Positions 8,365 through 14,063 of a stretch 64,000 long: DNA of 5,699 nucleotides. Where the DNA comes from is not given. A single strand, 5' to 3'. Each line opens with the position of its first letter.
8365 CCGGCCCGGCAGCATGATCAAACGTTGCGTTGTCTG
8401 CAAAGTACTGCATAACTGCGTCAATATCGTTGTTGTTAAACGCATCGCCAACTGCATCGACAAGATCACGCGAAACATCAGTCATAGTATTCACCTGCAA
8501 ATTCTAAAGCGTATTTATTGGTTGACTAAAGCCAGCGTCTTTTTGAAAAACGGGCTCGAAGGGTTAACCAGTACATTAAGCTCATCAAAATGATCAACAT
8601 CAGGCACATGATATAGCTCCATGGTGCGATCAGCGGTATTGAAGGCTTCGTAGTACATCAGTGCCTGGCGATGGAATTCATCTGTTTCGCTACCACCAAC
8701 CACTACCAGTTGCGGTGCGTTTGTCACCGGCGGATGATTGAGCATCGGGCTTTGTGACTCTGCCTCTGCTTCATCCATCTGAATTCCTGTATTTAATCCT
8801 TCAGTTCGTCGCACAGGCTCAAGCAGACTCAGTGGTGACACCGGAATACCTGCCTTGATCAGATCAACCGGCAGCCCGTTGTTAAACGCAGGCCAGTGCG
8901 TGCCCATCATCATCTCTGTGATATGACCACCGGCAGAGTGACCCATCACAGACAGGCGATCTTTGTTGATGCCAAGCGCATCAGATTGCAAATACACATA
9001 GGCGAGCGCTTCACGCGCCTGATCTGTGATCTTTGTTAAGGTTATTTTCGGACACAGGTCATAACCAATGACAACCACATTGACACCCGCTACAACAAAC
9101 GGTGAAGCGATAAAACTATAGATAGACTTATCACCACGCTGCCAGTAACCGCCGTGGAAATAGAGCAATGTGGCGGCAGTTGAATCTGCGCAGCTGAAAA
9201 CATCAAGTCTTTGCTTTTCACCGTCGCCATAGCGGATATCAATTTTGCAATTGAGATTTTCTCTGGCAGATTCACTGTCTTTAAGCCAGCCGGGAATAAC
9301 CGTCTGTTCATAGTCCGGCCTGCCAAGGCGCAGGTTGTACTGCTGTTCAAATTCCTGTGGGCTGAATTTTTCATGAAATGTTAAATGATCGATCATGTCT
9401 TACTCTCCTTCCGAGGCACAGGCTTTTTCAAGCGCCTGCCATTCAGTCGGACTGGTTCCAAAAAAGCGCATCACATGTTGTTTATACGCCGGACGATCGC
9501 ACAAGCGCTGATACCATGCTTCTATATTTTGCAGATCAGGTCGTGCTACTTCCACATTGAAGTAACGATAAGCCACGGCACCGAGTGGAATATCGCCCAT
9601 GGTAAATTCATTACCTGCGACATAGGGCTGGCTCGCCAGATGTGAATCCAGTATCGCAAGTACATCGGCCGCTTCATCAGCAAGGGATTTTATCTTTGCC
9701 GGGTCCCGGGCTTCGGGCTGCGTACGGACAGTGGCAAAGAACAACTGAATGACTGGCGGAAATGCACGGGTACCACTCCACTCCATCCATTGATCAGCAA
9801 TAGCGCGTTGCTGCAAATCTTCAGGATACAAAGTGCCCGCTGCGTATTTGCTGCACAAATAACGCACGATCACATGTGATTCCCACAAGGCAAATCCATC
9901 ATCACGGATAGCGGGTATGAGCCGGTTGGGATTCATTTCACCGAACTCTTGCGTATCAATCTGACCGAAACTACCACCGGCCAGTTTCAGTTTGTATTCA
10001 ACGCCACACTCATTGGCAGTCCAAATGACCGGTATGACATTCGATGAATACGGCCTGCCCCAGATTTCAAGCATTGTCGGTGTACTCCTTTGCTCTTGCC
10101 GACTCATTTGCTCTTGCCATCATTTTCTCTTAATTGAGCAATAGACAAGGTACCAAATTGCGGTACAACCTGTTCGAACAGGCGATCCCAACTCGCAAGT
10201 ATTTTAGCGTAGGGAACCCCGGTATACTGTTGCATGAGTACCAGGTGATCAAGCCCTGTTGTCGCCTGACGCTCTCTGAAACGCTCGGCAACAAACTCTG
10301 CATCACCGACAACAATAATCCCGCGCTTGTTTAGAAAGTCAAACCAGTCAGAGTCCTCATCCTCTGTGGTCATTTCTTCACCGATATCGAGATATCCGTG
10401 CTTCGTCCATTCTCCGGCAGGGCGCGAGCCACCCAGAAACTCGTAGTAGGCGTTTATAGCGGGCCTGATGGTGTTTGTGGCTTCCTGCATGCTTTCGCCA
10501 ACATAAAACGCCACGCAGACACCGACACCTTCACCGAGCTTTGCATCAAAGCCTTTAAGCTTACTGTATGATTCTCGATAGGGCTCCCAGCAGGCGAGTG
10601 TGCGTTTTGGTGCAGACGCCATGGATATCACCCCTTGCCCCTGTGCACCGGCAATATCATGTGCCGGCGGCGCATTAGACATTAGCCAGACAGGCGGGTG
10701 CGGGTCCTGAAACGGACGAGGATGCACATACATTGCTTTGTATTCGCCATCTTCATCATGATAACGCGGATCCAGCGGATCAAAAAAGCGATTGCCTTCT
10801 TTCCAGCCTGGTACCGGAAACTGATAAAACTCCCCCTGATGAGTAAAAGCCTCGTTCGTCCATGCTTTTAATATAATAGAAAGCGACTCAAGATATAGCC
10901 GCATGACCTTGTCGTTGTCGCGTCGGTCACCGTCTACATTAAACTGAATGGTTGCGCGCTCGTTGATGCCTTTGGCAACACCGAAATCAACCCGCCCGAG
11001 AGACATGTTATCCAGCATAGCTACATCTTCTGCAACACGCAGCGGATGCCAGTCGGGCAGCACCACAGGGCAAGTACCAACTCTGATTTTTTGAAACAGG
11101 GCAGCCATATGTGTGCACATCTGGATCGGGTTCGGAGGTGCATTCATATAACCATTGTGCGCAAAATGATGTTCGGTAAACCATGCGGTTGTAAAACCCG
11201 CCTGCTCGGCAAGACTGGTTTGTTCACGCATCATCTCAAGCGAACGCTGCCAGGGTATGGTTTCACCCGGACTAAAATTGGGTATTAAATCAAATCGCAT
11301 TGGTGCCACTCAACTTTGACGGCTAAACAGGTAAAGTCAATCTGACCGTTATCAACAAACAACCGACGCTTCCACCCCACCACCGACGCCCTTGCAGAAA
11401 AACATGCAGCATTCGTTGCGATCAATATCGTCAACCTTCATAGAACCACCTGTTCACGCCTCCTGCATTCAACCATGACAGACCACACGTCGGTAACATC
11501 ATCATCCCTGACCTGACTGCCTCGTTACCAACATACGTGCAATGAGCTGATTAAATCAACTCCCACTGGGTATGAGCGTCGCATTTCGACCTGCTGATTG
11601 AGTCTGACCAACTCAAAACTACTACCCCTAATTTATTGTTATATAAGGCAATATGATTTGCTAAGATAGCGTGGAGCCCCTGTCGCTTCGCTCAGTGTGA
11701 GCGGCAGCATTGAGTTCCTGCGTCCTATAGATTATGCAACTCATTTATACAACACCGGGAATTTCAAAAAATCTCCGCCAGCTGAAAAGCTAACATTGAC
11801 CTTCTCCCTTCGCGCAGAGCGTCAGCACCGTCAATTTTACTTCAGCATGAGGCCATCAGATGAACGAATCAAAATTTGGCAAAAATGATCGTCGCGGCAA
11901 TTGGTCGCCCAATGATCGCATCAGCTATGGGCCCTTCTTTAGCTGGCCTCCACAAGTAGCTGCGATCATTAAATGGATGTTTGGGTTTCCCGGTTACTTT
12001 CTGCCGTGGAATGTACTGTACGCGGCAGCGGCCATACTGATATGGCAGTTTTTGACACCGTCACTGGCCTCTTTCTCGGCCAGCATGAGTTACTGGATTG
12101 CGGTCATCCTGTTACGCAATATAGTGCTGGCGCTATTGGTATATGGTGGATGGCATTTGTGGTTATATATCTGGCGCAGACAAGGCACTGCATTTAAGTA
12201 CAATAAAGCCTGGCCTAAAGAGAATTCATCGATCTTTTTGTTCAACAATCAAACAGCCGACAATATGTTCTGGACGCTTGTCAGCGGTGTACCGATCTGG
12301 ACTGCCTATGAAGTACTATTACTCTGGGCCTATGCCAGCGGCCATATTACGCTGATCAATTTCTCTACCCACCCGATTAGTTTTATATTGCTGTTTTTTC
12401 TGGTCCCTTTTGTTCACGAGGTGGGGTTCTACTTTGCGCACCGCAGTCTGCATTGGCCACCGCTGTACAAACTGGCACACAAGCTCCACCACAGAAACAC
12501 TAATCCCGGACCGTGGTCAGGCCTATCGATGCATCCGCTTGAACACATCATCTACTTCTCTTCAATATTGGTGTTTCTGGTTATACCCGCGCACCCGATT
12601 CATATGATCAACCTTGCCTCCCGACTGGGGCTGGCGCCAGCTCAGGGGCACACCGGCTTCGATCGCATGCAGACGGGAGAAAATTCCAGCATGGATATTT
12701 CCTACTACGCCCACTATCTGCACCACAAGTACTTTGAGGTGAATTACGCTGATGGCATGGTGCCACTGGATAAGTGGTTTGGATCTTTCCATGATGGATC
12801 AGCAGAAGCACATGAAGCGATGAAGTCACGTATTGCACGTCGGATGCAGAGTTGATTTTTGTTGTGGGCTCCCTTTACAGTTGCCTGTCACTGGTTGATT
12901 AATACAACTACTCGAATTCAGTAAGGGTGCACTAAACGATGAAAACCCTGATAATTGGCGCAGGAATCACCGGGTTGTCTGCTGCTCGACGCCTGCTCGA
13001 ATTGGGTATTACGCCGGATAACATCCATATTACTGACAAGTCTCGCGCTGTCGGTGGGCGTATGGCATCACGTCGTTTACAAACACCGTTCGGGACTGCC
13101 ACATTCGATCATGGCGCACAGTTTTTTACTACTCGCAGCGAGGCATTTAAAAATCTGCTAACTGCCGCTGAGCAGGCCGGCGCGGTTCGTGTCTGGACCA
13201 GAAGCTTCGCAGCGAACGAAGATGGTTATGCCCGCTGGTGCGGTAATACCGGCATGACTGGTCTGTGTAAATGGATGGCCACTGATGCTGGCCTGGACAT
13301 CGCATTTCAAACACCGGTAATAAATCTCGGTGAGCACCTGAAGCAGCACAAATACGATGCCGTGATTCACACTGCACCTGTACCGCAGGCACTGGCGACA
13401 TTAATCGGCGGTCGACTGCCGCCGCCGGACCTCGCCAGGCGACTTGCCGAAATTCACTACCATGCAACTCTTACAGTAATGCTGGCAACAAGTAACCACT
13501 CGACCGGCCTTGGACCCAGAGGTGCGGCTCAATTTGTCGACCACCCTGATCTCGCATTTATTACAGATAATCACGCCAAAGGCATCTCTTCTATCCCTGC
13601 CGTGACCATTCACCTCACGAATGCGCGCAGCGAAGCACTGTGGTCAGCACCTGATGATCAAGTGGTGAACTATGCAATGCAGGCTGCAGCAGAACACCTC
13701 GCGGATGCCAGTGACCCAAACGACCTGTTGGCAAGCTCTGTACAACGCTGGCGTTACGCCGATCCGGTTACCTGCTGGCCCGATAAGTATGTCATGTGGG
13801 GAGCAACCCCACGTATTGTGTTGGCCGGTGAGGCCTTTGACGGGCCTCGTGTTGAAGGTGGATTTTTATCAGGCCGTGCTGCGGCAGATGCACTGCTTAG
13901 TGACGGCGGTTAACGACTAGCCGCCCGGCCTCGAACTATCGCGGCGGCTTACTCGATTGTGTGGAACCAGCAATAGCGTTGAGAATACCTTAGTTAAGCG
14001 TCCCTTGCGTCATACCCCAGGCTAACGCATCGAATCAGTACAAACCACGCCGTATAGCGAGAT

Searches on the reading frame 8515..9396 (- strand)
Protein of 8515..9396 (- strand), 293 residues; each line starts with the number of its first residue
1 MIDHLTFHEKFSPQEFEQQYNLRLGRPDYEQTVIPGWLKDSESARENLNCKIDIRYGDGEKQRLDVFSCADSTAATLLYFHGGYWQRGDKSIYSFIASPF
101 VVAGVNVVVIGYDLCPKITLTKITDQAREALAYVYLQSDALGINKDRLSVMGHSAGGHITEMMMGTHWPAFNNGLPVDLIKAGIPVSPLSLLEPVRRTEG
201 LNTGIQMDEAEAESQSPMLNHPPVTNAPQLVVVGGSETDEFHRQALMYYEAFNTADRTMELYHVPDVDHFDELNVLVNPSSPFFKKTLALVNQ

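Call 73: search_protein_families(library=pfam, proteins=[window:8515-9396:-], max_evalue=0.0001)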
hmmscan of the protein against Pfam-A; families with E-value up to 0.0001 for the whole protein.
window:8515-9396:- (293 aa): 3 families
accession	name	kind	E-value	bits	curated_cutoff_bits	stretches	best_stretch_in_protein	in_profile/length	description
PF07859.19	Abhydrolase_3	-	1.2e-16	61.6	25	1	77-269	1-206/210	alpha/beta hydrolase fold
PF20434.5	BD-FAE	-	4.8e-13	49.6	26.8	1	72-163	11-106/215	BD-FAE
PF00326.27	Peptidase_S9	-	2.9e-05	24.1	22.6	1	136-269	55-187/213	Prolyl oligopeptidase family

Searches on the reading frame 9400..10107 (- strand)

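Call 73: search_protein_families(library=pfam, proteins=[window:9400-10107:-], max_evalue=0.0001)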
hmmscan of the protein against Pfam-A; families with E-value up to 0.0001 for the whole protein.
window:9400-10107:- (235 aa): 5 families
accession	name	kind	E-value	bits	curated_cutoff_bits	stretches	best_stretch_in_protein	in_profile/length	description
PF13409.12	GST_N_2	-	1.9e-10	41.7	25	1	21-86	2-69/70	Glutathione S-transferase, N-terminal domain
PF13417.12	GST_N_3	-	7e-09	36.3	22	1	18-89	4-72/75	Glutathione S-transferase, N-terminal domain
PF02798.26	GST_N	-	9.6e-09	35.9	20.9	1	14-84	4-74/76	Glutathione S-transferase, N-terminal domain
PF00043.30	GST_C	-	2.3e-08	34.6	20.7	1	119-206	5-93/93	Glutathione S-transferase, C-terminal domain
PF13410.11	GST_C_2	-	3.9e-07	30.5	24.9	1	143-201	8-69/69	Glutathione S-transferase, C-terminal domain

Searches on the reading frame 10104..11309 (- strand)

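Call 73: search_protein_families(library=pfam, proteins=[window:10104-11309:-], max_evalue=0.0001)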
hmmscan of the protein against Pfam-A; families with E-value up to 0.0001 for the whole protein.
window:10104-11309:- (401 aa): 1 family
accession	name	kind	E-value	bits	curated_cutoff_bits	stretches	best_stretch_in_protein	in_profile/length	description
PF00296.26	Bac_luciferase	-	2.2e-42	146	27.9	1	21-350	19-310/314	Luciferase-like monooxygenase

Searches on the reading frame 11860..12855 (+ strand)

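Call 73: search_protein_families(library=pfam, proteins=[window:11860-12855:+], max_evalue=0.0001)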
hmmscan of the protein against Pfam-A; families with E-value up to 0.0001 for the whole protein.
window:11860-12855:+ (331 aa): 1 family
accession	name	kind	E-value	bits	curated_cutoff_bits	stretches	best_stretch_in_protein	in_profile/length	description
PF04116.19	FA_hydroxylase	-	1e-17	65.3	31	1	180-309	2-132/132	Fatty acid hydroxylase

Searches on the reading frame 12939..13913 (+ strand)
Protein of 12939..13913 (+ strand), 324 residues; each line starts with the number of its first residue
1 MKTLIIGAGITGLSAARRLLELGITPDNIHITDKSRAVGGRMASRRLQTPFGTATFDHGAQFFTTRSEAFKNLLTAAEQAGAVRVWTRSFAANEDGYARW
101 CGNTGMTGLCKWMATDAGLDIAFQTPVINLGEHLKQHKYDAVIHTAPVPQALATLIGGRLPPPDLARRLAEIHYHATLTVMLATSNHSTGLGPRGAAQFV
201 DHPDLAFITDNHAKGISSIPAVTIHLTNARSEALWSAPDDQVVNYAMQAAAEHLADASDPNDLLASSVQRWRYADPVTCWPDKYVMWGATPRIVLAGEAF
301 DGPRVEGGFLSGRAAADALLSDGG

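Call 73: search_protein_families(library=pfam, proteins=[window:12939-13913:+], max_evalue=0.0001)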
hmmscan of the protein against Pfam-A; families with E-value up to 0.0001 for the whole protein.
window:12939-13913:+ (324 aa): 3 families
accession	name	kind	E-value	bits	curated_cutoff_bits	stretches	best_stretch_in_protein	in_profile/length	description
PF01593.30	Amino_oxidase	-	2.7e-19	70.2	19.8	2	134-320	245-443/443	Flavin containing amine oxidoreductase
PF13450.12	NAD_binding_8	-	3.2e-11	43.8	21.9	1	5-74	1-65/68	NAD(P)-binding Rossmann-like domain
PF13454.12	NAD_binding_9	-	8.4e-05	23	21.8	0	5-74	2-72/155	FAD-NAD(P)-binding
